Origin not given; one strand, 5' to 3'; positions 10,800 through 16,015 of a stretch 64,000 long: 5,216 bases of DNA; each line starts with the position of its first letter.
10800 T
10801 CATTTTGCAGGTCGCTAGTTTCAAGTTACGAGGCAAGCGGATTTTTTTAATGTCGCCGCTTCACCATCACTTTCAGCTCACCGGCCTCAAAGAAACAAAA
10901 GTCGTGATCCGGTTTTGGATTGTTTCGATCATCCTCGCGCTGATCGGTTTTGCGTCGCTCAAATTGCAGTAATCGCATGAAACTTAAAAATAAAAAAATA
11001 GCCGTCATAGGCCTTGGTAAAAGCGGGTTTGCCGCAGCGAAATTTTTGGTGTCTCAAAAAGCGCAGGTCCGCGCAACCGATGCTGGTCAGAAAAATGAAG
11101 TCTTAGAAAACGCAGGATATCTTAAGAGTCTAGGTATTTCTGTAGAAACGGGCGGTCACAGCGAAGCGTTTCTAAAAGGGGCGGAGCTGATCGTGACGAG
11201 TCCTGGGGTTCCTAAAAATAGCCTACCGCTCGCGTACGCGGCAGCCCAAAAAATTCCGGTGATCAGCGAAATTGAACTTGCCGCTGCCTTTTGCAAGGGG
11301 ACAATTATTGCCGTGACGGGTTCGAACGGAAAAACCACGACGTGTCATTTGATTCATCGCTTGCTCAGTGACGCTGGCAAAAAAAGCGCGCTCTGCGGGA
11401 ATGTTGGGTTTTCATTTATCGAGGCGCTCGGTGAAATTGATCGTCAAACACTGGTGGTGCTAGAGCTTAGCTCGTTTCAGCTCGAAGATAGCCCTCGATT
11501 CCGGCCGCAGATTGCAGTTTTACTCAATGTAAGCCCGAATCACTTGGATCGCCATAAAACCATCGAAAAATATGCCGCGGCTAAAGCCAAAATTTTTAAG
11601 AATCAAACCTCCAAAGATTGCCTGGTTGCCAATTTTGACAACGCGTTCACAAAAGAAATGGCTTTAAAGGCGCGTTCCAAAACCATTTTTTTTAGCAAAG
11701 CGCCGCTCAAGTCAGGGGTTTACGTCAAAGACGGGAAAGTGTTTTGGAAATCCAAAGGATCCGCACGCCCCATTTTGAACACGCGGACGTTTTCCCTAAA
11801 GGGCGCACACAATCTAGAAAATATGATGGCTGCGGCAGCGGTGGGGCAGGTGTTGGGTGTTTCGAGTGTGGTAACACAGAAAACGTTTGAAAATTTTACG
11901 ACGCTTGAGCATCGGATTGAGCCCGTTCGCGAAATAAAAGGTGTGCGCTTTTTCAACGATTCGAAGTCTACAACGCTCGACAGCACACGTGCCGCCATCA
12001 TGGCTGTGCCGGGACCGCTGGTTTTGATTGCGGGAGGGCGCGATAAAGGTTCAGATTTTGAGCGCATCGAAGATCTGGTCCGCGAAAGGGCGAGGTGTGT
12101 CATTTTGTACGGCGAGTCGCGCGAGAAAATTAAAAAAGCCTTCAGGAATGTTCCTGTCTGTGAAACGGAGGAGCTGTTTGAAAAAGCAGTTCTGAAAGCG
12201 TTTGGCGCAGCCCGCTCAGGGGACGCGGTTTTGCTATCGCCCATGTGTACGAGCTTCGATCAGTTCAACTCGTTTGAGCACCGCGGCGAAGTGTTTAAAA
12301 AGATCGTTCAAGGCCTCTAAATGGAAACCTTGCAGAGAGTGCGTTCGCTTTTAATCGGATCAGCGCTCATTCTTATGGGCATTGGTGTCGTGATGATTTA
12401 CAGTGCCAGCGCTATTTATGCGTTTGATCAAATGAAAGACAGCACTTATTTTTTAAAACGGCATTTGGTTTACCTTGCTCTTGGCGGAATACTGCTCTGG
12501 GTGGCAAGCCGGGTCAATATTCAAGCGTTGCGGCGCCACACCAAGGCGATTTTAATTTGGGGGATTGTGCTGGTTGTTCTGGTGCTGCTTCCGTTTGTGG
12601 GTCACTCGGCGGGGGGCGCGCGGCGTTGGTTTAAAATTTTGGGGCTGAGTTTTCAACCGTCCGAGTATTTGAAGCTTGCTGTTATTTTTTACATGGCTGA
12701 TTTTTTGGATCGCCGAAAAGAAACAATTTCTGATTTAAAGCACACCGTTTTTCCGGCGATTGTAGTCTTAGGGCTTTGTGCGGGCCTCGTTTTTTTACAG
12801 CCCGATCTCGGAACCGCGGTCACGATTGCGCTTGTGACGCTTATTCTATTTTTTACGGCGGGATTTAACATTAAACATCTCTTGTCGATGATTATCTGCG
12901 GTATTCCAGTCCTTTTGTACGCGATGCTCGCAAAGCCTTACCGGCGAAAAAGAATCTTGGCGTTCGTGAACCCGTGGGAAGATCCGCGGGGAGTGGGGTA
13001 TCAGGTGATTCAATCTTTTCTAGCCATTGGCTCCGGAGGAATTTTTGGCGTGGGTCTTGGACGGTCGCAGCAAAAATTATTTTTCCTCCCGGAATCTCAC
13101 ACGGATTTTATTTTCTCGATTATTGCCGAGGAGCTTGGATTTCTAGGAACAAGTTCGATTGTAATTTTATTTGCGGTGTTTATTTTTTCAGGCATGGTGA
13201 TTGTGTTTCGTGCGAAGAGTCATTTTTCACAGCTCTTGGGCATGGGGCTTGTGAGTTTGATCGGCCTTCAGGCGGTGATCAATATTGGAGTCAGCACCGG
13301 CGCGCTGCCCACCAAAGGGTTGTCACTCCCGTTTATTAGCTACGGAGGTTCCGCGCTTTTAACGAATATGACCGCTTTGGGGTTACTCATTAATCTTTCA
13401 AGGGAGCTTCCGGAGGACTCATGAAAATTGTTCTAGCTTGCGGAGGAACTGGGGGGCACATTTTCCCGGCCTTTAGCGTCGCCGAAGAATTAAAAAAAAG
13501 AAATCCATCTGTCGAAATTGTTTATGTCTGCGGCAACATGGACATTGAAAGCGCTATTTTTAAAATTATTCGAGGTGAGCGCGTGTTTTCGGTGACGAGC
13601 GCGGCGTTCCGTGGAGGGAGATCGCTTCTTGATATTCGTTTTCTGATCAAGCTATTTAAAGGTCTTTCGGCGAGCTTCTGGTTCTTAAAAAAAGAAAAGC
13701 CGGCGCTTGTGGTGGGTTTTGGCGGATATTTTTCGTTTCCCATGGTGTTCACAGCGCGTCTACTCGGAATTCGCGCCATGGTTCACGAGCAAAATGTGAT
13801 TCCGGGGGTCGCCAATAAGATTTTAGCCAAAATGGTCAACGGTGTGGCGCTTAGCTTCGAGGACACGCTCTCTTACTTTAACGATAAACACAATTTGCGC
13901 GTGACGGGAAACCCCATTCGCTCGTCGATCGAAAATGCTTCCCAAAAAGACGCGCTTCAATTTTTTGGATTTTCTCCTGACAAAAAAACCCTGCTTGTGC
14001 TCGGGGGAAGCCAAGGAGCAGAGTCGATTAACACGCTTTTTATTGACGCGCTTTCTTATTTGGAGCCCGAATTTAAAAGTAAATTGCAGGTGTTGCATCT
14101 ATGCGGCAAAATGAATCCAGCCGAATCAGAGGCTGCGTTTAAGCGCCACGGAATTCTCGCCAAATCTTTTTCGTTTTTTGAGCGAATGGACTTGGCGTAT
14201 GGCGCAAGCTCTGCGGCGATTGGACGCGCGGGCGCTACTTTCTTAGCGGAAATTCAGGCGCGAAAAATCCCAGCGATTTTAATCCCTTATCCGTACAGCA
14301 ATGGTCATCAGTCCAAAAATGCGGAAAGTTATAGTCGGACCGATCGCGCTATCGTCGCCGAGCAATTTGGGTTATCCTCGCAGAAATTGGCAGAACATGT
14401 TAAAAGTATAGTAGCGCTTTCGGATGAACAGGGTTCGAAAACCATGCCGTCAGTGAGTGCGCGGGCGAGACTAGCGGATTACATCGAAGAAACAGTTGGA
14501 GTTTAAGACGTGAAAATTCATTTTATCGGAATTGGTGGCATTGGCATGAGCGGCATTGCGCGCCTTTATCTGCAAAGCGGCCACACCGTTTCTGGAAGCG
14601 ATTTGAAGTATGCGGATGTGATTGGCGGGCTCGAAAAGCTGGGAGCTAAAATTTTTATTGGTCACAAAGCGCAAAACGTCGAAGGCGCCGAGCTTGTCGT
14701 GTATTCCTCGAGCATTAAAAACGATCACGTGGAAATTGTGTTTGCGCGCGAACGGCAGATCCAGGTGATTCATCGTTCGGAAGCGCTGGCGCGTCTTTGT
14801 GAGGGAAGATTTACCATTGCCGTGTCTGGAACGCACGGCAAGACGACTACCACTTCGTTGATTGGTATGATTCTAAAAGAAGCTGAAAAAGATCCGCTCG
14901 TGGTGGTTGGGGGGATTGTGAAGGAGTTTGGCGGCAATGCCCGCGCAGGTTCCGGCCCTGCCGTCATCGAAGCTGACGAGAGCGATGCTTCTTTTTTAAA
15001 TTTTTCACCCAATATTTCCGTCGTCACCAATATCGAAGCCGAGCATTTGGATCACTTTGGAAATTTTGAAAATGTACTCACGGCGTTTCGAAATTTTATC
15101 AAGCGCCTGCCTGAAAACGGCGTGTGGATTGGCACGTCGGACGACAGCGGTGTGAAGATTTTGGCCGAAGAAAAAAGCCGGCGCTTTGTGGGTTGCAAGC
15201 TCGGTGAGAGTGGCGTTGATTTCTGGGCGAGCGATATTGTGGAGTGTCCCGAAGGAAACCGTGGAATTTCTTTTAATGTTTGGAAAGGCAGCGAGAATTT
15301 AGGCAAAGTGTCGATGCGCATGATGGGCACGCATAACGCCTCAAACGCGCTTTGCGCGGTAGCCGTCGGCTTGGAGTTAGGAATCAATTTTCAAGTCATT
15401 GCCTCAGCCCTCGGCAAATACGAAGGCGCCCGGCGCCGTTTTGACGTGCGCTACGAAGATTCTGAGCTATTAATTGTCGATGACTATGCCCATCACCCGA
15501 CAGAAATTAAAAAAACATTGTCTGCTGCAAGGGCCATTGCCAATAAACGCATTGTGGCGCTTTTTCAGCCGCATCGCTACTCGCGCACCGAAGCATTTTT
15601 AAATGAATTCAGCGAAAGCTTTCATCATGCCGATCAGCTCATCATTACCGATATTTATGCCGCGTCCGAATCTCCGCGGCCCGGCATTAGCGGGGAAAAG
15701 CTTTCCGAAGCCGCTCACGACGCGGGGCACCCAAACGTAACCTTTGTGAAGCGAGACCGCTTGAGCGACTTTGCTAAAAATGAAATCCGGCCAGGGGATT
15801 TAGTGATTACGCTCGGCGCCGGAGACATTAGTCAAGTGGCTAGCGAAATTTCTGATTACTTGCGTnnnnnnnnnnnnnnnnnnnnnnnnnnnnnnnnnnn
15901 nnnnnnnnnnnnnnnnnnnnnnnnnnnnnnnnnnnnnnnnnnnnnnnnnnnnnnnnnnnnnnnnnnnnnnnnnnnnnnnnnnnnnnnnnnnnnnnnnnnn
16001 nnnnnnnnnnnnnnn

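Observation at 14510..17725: Single 1071-aa ORF fusing MurC, MurB and Ddl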

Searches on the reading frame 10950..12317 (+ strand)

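Call 20: search_protein_families(library=ncbifam, proteins=[window:10950-12317:+], max_evalue=0.00001)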
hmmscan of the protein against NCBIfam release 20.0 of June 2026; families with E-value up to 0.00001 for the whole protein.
window:10950-12317:+ (456 aa): 23 families
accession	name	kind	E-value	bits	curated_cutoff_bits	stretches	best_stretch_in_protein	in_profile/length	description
TIGR01087.1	murD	equivalog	3.5e-126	421.9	211.95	1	16-454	1-440/441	UDP-N-acetylmuramoyl-L-alanine--D-glutamate ligase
TIGR01082.1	murC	equivalog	2.7e-35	122.3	335.1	1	19-337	4-322/449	UDP-N-acetylmuramate--L-alanine ligase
NF053647.1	pMurD2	equivalog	2.8e-33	115.4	550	1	16-250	2-233/405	pseudomurein biosynthesis peptide ligase pMurD2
TIGR01085.1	murE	subfamily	2.6e-30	105.7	257.3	2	167-330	157-330/472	UDP-N-acetylmuramyl-tripeptide synthetase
NF001126.0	PRK00139.1-4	equivalog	5e-30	104.5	373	2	167-332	173-342/486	UDP-N-acetylmuramoyl-L-alanyl-D-glutamate--2,6-diaminopimelate ligase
NF008896.0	PRK11929.1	equivalog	2e-28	98.8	1023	2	185-352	679-854/965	bifunctional UDP-N-acetylmuramoyl-L-alanyl-D-glutamate--2,6-diaminopimelate ligase MurE/UDP-N-acetylmuramoyl-tripeptide--D-alanyl-D-alanine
NF053646.1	pMurD1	equivalog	8.6e-28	97.2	610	1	16-349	2-344/465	pseudomurein biosynthesis peptide ligase pMurD1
TIGR01143.1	murF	subfamily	1.5e-27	96.6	288.6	1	109-399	66-375/418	UDP-N-acetylmuramoyl-tripeptide--D-alanyl-D-alanine ligase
NF001124.0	PRK00139.1-2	equivalog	1.8e-25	89.7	476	2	167-337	178-356/500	UDP-N-acetylmuramoyl-L-alanyl-D-glutamate--2,6-diaminopimelate ligase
NF053645.1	pMurC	equivalog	5.9e-25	87.9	560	1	18-248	2-243/492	pseudomurein biosynthesis peptide ligase pMurC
NF001123.0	PRK00139.1-1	equivalog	5.9e-18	64.8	586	2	168-330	177-348/493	UDP-N-acetylmuramoyl-L-alanyl-D-glutamate--2,6-diaminopimelate ligase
NF010628.0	PRK14022.1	equivalog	5.9e-16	58.3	536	1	169-338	182-347/483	UDP-N-acetylmuramoyl-L-alanyl-D-glutamate--L-lysine ligase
NF053648.1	pMurE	equivalog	1.1e-15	57.4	600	1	185-326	189-324/464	pseudomurein biosynthesis peptide ligase pMurE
TIGR02068.2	cya_phycin_syn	equivalog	7.6e-15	54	850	1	187-319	566-715/862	cyanophycin synthetase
NF011171.0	PRK14573.1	equivalog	4e-14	51.5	1015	1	17-337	7-321/809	bifunctional UDP-N-acetylmuramate--L-alanine ligase/D-alanine--D-alanine ligase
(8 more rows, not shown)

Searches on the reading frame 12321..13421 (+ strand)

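Call 20: search_protein_families(library=ncbifam, proteins=[window:12321-13421:+], max_evalue=0.00001)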
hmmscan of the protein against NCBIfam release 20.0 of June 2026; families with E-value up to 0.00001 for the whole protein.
window:12321-13421:+ (367 aa): 6 families
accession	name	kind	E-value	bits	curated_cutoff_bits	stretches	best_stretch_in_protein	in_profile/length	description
TIGR02614.1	ftsW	equivalog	4.2e-122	407.7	337.5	1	10-362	3-356/357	putative lipid II flippase FtsW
TIGR02615.1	spoVE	exception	4.5e-116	388.2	448.8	1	15-361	8-354/354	stage V sporulation protein E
TIGR02210.1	rodA_shape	equivalog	7.2e-97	324.7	336.7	1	10-360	3-353/357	rod shape-determining protein RodA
NF008042.0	PRK10774.1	equivalog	8.3e-80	268.7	493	1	12-360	40-389/405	cell division protein FtsW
NF008060.0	PRK10794.1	equivalog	1.2e-59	202.1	590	1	17-359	20-359/370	peptidoglycan glycosyltransferase MrdB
NF037961.1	RodA_shape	subfamily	7.7e-51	173.7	150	2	199-359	239-407/415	rod shape-determining protein RodA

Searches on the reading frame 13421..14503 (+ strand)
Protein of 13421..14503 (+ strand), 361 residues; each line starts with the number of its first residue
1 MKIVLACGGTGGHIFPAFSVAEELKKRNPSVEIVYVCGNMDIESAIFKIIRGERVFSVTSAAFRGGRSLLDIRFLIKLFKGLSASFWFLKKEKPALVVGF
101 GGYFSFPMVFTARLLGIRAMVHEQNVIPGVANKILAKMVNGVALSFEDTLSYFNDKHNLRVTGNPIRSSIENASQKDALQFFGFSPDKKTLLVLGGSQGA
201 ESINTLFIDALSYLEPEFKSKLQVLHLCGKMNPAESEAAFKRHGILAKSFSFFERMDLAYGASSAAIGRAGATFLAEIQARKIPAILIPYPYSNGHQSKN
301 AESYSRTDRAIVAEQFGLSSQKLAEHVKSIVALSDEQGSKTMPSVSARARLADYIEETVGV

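Call 20: search_protein_families(library=ncbifam, proteins=[window:13421-14503:+], max_evalue=0.00001)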
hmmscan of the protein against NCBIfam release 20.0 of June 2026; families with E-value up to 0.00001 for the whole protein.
window:13421-14503:+ (361 aa): 4 families
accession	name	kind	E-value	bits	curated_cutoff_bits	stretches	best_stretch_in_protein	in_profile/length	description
TIGR01133.1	murG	equivalog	9.1e-74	248.6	250.25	1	1-333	6-326/353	undecaprenyldiphospho-muramoylpentapeptide beta-N-acetylglucosaminyltransferase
NF009102.0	PRK12446.1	equivalog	3.8e-41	141.2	339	1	2-332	3-324/352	undecaprenyldiphospho-muramoylpentapeptide beta-N-acetylglucosaminyltransferase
NF010135.0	PRK13609.1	equivalog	3.3e-13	49.3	500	1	156-330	169-335/388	diglucosyl diacylglycerol synthase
NF010134.0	PRK13608.1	equivalog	1.3e-06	27.7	557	1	155-325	168-334/391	diglucosyl diacylglycerol synthase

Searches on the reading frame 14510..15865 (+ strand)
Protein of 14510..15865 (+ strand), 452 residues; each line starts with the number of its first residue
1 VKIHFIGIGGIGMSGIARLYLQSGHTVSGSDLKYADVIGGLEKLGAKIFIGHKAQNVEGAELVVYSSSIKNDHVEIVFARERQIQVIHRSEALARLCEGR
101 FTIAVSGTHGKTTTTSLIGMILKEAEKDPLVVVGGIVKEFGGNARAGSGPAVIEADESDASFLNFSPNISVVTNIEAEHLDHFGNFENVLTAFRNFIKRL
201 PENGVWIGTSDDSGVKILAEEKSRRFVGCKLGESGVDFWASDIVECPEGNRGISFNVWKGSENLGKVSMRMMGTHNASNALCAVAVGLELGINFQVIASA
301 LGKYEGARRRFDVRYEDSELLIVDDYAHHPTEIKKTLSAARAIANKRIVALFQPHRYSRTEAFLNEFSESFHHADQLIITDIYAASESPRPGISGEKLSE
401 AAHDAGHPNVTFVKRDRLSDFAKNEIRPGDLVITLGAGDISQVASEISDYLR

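Call 55: search_solved_structures(query=window:14510-15865:+, show_alignments=1, max_evalue=1e-30)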
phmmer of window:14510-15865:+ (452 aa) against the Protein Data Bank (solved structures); distinct sequences matched with E-value up to 1e-30: 13.
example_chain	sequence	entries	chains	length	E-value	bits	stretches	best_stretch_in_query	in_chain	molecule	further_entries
1gqq_A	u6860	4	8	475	1.7e-97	330.3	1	2-447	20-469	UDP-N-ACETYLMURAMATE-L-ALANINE LIGASE | UDP-N-acetylmuramate--alanine ligase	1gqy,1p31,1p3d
9ir5_A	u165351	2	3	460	7e-93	315.1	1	2-445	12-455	UDP-N-acetylmuramate--L-alanine ligase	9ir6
4hv4_A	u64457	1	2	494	9.2e-92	311.4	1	3-450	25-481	UDP-N-acetylmuramate--L-alanine ligase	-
6x9f_A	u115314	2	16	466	2.9e-91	309.7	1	2-446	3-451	UDP-N-acetylmuramate--L-alanine ligase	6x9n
29zm_A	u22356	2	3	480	3.2e-91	309.6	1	2-446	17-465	UDP-N-acetylmuramate--L-alanine ligase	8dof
9s8i_A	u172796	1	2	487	3.4e-91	309.5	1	2-446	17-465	UDP-N-acetylmuramate--L-alanine ligase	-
6cau_A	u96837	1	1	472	5e-90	305.7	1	3-449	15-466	UDP-N-acetylmuramate--L-alanine ligase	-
2f00_A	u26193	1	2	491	3e-89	303.1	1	3-448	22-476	UDP-N-acetylmuramate--L-alanine ligase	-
7bva_A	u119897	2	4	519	1.3e-83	284.5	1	2-451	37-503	UDP-N-acetylmuramate--L-alanine ligase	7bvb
1j6u_A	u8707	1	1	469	3.6e-70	240.2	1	1-441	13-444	UDP-N-acetylmuramate-alanine ligase MurC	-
8egm_A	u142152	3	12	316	5.3e-63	216.6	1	2-308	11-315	UDP-N-acetylmuramate--L-alanine ligase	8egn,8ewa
5vvw_A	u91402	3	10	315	5.5e-63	216.6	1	2-308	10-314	UDP-N-acetylmuramate--L-alanine ligase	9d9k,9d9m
3hn7_A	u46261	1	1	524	1.7e-37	132.5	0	146-357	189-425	UDP-N-acetylmuramate-L-alanine ligase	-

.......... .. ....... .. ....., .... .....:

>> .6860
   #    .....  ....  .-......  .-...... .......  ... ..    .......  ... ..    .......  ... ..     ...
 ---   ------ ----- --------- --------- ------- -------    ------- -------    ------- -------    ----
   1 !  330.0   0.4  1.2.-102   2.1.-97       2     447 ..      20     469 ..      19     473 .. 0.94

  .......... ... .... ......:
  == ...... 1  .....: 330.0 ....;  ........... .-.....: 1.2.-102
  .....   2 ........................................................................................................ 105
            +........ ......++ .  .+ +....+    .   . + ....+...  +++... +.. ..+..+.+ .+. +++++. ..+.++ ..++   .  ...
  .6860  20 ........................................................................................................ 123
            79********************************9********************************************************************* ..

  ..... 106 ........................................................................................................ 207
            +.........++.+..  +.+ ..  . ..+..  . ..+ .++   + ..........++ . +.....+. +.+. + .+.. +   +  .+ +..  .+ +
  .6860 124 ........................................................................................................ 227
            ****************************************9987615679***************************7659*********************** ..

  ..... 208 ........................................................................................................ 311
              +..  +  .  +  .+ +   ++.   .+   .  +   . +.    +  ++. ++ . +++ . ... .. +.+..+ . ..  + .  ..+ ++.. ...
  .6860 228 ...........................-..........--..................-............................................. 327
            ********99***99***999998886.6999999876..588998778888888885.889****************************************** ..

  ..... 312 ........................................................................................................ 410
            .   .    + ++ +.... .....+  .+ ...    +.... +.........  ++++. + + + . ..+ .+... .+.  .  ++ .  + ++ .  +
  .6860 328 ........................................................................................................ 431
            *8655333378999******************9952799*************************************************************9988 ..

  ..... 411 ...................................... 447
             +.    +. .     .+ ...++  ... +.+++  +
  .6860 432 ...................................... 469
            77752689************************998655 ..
